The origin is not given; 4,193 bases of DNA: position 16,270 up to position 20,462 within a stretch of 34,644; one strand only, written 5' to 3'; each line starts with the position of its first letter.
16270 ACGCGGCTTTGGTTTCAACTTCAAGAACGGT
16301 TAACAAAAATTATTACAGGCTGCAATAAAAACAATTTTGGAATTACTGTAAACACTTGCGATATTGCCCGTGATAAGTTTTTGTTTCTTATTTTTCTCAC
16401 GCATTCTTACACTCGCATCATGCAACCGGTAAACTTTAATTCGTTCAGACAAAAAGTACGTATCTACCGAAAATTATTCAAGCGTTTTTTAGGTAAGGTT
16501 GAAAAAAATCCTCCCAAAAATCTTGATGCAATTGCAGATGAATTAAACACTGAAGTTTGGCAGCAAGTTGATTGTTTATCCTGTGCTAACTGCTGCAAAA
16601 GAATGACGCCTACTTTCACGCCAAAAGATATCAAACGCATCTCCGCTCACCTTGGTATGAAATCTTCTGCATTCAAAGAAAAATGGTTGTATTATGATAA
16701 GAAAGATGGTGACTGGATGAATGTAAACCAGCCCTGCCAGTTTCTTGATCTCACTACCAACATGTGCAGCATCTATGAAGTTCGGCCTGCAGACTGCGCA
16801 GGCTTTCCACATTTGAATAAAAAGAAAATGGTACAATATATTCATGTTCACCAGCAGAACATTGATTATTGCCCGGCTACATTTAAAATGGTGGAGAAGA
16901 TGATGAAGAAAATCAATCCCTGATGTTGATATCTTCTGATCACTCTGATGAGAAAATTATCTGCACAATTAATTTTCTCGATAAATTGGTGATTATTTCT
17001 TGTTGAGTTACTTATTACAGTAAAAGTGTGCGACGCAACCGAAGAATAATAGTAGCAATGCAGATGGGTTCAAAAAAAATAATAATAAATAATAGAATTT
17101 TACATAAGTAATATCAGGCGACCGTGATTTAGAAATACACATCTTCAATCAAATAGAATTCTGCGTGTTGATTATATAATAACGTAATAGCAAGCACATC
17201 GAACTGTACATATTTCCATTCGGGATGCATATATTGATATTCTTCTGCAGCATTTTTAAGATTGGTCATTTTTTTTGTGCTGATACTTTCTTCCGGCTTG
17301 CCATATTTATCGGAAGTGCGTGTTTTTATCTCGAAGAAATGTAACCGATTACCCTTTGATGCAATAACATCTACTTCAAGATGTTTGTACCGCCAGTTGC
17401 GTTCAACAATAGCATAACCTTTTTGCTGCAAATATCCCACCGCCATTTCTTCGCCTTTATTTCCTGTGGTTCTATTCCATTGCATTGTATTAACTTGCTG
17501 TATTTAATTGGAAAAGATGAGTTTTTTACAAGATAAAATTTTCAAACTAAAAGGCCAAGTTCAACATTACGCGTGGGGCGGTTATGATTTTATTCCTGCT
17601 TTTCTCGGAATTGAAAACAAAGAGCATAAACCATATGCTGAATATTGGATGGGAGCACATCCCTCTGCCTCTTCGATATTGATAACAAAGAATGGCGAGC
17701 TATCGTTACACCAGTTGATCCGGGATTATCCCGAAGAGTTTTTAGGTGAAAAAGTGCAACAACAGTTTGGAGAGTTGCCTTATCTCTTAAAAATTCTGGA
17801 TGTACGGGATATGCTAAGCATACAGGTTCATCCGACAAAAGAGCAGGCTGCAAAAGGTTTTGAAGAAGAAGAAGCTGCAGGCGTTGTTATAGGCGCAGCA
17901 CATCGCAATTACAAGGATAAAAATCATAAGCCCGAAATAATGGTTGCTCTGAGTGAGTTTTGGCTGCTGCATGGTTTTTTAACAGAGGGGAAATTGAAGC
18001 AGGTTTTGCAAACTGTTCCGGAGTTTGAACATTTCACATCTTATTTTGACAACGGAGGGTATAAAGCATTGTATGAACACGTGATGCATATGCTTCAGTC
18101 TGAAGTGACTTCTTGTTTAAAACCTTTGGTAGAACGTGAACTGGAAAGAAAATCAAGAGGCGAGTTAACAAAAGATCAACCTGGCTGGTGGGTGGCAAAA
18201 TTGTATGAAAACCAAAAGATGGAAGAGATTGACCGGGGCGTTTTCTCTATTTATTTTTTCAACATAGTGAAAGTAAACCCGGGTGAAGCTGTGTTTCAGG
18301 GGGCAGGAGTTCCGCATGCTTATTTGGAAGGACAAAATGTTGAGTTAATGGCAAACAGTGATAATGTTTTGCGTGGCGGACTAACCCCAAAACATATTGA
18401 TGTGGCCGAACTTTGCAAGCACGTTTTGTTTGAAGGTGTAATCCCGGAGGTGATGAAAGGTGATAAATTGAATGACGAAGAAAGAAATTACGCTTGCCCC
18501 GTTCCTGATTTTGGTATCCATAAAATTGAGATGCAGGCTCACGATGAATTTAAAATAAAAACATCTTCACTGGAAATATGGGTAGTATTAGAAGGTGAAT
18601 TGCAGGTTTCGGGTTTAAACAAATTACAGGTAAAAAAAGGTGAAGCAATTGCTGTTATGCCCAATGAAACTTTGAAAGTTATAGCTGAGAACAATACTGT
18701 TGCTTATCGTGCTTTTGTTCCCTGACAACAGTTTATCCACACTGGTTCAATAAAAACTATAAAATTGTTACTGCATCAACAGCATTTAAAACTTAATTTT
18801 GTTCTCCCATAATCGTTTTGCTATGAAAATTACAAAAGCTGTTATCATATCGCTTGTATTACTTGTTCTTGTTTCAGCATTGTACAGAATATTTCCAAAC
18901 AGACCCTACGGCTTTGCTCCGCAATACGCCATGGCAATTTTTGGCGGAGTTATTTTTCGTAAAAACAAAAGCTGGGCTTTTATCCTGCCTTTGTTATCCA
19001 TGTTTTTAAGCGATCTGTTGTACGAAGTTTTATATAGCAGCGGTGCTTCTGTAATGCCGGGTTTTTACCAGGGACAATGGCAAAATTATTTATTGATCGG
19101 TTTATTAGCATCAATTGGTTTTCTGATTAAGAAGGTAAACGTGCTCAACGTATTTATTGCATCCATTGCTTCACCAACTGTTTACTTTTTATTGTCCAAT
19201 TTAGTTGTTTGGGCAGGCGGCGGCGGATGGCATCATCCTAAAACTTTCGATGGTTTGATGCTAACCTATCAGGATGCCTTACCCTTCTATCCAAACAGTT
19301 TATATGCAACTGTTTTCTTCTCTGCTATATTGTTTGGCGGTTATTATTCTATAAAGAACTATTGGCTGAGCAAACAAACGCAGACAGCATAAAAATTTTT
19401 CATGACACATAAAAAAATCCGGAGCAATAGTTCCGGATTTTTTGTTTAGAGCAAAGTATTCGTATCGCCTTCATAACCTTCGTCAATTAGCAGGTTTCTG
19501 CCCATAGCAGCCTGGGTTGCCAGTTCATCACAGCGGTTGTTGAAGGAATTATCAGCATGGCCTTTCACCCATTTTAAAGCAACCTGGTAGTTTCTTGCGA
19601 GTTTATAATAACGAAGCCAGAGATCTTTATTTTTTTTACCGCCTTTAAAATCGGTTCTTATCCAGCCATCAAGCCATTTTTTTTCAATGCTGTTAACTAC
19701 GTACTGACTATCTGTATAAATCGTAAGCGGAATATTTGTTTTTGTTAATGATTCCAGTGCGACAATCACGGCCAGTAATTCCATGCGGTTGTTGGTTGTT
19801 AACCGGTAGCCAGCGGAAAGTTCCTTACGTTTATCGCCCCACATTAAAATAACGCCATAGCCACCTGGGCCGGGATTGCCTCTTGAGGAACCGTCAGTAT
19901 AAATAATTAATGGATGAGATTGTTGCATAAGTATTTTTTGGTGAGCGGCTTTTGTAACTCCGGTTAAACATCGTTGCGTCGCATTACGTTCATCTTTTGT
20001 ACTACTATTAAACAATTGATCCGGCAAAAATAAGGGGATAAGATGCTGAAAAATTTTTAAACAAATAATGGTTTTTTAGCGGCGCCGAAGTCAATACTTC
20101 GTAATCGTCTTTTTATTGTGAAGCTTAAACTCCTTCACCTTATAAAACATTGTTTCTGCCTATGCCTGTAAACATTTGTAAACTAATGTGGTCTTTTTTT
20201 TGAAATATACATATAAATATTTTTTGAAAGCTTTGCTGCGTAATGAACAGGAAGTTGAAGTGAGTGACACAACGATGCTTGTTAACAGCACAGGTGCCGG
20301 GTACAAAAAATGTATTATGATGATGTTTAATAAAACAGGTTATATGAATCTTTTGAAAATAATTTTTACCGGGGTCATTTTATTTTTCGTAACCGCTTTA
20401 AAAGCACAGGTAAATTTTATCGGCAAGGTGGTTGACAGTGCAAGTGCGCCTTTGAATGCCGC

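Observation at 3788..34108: Dispersed ~80-115 nt intergenic repeat family with a 17-nt conserved core (at least 8 copies in 34.6 kb)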

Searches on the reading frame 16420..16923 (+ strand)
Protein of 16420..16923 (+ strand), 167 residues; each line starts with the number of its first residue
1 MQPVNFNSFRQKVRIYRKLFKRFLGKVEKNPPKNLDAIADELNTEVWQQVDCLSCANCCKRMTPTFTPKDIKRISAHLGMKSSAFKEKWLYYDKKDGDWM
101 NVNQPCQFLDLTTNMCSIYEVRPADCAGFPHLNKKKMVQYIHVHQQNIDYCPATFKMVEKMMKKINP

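Call 34: find_homologous_proteins(query=window:16420-16923:+, max_evalue=1e-20)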
Query window:16420-16923:+ (167 aa): 6716 proteins with E <= 1e-20 among 6753 candidates; the best 120 are listed.
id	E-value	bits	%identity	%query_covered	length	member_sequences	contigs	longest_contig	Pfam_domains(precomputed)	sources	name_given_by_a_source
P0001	5.4e-105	366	92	99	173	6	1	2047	PF03692.21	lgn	-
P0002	8.6e-93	327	81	99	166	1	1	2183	PF03692.21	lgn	-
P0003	2.6e-90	319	81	99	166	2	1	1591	PF03692.21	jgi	-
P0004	1.5e-89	316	79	99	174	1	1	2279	PF03692.21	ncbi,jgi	jgi:Fe-S-cluster containining protein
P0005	1.6e-88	313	76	99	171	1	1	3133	PF03692.21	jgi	-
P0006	4.6e-88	311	77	99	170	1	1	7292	PF03692.21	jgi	jgi:Fe-S-cluster containining protein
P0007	1.0e-87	310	75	99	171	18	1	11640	PF03692.21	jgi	-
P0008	1.3e-86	307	77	99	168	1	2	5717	PF03692.21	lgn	-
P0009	1.3e-86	307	76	99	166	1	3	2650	PF03692.21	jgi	jgi:Fe-S-cluster containining protein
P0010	2.2e-86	306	74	99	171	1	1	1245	PF03692.21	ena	-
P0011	2.2e-86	306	76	99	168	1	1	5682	PF03692.21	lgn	-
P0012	5.5e-86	305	75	99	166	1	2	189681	PF03692.21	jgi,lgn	jgi:Fe-S-cluster containining protein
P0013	6.1e-86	304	75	99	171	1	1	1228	PF03692.21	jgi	jgi:Fe-S-cluster containining protein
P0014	6.8e-86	304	75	99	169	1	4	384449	PF03692.21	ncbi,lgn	-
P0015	8.9e-86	304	77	99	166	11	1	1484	PF03692.21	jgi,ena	-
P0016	1.2e-85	303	76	98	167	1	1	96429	PF03692.21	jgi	-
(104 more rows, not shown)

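Call 35: find_encoding_contigs(protein=P0001, flank=10000, max_places=3)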
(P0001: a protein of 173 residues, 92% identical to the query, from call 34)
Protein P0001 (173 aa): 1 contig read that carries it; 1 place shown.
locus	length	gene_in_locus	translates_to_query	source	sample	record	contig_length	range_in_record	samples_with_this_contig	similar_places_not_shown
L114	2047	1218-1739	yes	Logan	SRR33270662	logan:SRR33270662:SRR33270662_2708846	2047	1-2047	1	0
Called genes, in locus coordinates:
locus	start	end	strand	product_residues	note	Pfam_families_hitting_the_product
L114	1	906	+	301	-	?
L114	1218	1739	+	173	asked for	PF03692:CxxCxxCC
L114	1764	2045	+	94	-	?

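Call 36: find_encoding_contigs(protein=P0002, flank=10000, max_places=3)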
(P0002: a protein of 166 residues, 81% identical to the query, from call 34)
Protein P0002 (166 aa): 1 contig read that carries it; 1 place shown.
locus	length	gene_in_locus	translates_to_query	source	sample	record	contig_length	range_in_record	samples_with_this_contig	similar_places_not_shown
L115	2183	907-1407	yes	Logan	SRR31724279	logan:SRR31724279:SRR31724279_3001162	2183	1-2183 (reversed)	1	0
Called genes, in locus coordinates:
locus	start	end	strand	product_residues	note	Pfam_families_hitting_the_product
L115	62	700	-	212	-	PF00072:Response_reg, PF00196:GerE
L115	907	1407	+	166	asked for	PF03692:CxxCxxCC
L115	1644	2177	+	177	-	-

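Call 37: find_encoding_contigs(protein=P0006, flank=10000, max_places=3)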
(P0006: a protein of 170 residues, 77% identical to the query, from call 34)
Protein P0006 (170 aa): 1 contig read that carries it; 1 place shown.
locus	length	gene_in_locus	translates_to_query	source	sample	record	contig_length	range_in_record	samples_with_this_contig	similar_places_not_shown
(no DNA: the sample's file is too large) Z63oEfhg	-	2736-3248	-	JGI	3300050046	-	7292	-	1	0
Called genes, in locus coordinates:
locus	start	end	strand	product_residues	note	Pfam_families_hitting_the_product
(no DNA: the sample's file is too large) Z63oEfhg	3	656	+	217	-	?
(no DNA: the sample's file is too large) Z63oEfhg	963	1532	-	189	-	-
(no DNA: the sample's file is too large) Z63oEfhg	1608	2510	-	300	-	PF02899:Phage_int_SAM_1, PF00589:Phage_integrase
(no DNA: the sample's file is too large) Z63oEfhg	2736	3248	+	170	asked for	PF03692:CxxCxxCC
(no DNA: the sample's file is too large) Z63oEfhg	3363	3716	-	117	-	PF08378:NERD (weak), PF02021:UPF0102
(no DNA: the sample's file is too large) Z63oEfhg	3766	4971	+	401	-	PF20511:PMI_typeI_cat, PF21621:MPI_cupin_dom (weak)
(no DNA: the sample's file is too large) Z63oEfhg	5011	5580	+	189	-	PF20221:DUF6580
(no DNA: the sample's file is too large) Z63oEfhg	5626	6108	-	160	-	PF00075:RNase_H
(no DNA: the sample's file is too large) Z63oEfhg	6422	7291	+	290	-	?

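Call 46: find_encoding_contigs(protein=P0012, flank=10000, max_places=1)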
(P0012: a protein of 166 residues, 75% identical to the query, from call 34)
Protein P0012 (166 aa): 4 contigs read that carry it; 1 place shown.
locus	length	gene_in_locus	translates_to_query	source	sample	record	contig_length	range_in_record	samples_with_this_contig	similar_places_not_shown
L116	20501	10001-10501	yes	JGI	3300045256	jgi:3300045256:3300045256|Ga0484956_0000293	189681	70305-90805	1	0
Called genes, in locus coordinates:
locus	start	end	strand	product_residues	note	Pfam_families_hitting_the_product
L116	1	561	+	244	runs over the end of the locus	PF02621:VitK2_biosynth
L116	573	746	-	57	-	-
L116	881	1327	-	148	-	-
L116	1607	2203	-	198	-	-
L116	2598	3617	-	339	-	PF12146:Hydrolase_4, PF00561:Abhydrolase_1, PF12697:Abhydrolase_6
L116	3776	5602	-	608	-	PF13620:CarboxypepD_reg, PF13715:CarbopepD_reg_2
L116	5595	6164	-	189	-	PF04542:Sigma70_r2, PF08281:Sigma70_r4_2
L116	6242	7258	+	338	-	PF13620:CarboxypepD_reg (weak)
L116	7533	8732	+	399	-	PF13620:CarboxypepD_reg, PF13715:CarbopepD_reg_2, PF18962:Por_Secre_tail (weak)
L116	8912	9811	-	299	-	PF02899:Phage_int_SAM_1, PF13495:Phage_int_SAM_4 (weak), PF00589:Phage_integrase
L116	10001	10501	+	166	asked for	PF03692:CxxCxxCC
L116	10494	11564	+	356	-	PF00056:Ldh_1_N, PF02866:Ldh_1_C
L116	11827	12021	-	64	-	-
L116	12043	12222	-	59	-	PF08789:PBCV_basic_adap (weak)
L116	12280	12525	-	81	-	-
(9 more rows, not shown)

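Call 47: find_encoding_contigs(protein=P0014, flank=10000, max_places=1)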
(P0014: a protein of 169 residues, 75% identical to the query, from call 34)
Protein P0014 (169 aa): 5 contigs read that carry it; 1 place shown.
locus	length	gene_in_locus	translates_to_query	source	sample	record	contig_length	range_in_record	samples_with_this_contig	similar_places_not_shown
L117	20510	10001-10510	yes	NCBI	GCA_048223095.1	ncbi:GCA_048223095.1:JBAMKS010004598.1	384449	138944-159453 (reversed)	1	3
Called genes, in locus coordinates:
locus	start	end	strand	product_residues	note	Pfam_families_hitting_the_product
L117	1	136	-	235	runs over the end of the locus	PF00072:Response_reg, PF00486:Trans_reg_C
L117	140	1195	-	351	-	PF00512:HisKA, PF02518:HATPase_c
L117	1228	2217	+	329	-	PF07690:MFS_1, PF13347:MFS_2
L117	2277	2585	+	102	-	-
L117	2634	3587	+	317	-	PF00294:PfkB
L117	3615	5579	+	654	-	PF00128:Alpha-amylase, PF14701:hDGE_amylase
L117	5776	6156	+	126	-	-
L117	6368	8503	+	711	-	PF00009:GTP_EFTU, PF22042:EF-G_D2, PF03144:GTP_EFTU_D2, PF14492:EFG_III, PF03764:EFG_IV, PF00679:EFG_C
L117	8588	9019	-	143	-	-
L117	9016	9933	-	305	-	PF02899:Phage_int_SAM_1, PF13495:Phage_int_SAM_4 (weak), PF00589:Phage_integrase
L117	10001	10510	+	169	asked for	PF03692:CxxCxxCC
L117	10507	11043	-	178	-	PF08378:NERD (weak), PF02021:UPF0102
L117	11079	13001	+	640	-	PF16177:ACAS_N, PF00501:AMP-binding, PF13193:AMP-binding_C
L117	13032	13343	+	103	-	PF00581:Rhodanese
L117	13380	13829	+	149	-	PF03061:4HBT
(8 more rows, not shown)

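Call 48: find_encoding_contigs(protein=P0016, flank=10000, max_places=1)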
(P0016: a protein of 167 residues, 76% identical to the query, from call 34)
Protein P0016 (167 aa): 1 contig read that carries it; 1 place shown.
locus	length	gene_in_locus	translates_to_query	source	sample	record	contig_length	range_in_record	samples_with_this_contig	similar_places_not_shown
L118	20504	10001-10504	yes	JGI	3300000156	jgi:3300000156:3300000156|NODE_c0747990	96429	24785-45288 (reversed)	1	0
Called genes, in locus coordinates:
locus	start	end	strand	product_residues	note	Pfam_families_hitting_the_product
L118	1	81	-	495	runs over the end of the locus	-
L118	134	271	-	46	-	-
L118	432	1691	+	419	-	PF00155:Aminotran_1_2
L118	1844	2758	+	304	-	PF01223:Endonuclease_NS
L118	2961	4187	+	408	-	PF14684:Tricorn_C1, PF03572:Peptidase_S41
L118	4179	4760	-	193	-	PF27456:NudK_N, PF00293:NUDIX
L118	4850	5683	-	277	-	PF11138:DUF2911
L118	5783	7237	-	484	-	PF03544:TonB_C (faint), PF13620:CarboxypepD_reg, PF13715:CarbopepD_reg_2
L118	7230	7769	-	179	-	PF04542:Sigma70_r2, PF08281:Sigma70_r4_2 (weak)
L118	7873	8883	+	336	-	PF13715:CarbopepD_reg_2 (weak), PF18962:Por_Secre_tail (weak)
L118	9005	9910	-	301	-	PF02899:Phage_int_SAM_1, PF13495:Phage_int_SAM_4 (faint), PF00589:Phage_integrase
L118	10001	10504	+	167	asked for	PF03692:CxxCxxCC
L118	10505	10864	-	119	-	PF02021:UPF0102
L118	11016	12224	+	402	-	PF20511:PMI_typeI_cat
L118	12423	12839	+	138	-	-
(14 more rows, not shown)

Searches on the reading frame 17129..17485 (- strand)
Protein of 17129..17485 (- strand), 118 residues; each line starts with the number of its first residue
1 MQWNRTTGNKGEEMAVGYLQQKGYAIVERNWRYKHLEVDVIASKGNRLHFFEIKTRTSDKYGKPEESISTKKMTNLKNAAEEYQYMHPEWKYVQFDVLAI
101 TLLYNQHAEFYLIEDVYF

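Call 32: find_encoding_contigs(protein=window:17129-17485:-, flank=10000, max_places=10)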
Protein window:17129-17485:- (118 aa): 3 contigs read that carry it; 3 places shown.
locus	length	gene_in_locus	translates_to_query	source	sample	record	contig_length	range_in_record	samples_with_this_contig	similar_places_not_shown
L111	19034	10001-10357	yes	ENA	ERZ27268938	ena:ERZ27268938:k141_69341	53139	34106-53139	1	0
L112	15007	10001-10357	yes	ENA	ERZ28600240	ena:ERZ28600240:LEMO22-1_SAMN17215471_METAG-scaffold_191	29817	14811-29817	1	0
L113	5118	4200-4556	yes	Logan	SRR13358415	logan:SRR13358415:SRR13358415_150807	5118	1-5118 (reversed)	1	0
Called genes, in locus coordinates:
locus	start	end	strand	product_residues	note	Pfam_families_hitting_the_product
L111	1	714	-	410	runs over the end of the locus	PF10006:DUF2249, PF04405:ScdA_N, PF01814:Hemerythrin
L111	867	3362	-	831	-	PF01443:Viral_helicase1 (faint), PF05970:PIF1, PF13245:AAA_19, PF13401:AAA_22 (weak), PF13604:AAA_30, PF13538:UvrD_C_2 (weak), PF00570:HRDC, PF14493:HTH_40, +1 more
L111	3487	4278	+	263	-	PF02567:PhzC-PhzF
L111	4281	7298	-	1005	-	PF13620:CarboxypepD_reg, PF13715:CarbopepD_reg_2, PF14905:OMP_b-brl_3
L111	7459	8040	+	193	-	PF00075:RNase_H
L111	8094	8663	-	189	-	PF20221:DUF6580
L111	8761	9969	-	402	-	PF20511:PMI_typeI_cat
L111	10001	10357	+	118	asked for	PF08378:NERD (weak), PF02021:UPF0102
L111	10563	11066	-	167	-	PF03692:CxxCxxCC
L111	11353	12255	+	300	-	PF02899:Phage_int_SAM_1, PF13495:Phage_int_SAM_4 (weak), PF00589:Phage_integrase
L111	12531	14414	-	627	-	PF13620:CarboxypepD_reg, PF13715:CarbopepD_reg_2, PF12450:vWF_A, PF00092:VWA, PF13519:VWA_2, PF13768:VWA_3, PF12034:YfbK_C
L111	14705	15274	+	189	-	PF04542:Sigma70_r2, PF08281:Sigma70_r4_2 (weak)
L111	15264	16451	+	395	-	PF13620:CarboxypepD_reg (weak), PF13715:CarbopepD_reg_2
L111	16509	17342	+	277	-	PF11138:DUF2911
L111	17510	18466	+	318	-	PF01545:Cation_efflux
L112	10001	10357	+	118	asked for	PF08378:NERD (weak), PF02021:UPF0102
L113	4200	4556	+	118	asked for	PF08378:NERD (weak), PF02021:UPF0102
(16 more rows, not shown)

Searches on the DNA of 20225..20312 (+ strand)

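Call 64: search_dna_similar(query=window:20225-20312:+, collection=plasmids, mode=distant, max_evalue=0.01, max_rows=20)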
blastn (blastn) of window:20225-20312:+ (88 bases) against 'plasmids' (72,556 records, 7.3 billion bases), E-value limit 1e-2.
No match.

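Call 65: search_dna_similar(query=window:20225-20312:+, collection=phages, mode=distant, max_evalue=0.01, max_rows=20)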
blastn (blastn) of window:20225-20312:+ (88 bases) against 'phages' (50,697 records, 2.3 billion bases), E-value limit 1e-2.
No match.
